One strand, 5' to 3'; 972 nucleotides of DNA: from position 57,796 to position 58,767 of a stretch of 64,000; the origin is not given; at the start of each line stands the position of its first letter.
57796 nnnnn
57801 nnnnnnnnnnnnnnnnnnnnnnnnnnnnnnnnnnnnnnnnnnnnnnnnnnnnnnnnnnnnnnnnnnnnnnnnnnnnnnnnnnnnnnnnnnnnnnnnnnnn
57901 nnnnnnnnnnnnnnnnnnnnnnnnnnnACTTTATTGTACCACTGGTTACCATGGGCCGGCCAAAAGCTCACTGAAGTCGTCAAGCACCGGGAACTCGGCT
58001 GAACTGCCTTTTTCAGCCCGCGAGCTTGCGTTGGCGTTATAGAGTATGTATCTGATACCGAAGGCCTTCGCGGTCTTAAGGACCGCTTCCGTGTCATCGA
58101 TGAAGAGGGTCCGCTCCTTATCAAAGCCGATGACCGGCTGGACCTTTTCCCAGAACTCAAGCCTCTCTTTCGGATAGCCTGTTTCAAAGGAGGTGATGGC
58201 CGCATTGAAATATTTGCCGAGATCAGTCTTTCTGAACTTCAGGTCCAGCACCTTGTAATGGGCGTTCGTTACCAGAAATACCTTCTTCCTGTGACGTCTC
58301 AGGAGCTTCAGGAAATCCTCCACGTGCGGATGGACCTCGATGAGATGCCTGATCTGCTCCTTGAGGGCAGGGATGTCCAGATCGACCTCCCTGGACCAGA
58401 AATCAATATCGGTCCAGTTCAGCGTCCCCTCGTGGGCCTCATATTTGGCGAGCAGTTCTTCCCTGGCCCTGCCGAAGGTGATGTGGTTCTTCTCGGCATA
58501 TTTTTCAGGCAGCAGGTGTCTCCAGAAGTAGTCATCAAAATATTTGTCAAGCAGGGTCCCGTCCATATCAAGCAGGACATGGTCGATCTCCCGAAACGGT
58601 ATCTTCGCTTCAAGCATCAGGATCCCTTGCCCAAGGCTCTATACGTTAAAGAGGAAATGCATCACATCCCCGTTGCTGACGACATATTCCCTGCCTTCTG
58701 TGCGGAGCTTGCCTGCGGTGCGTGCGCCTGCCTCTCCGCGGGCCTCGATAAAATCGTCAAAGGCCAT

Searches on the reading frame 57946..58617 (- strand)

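Call 55: search_protein_families(library=pfam, proteins=[window:57946-58617:-], max_evalue=0.00001)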
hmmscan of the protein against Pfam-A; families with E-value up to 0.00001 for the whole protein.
window:57946-58617:- (223 aa): 2 families
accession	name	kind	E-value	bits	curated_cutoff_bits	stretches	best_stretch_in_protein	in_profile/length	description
PF00702.32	Hydrolase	-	1.1e-15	59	26.4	1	11-187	1-191/191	haloacid dehalogenase-like hydrolase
PF13419.12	HAD_2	-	5.5e-14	53.1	23.8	1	14-192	1-177/178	Haloacid dehalogenase-like hydrolase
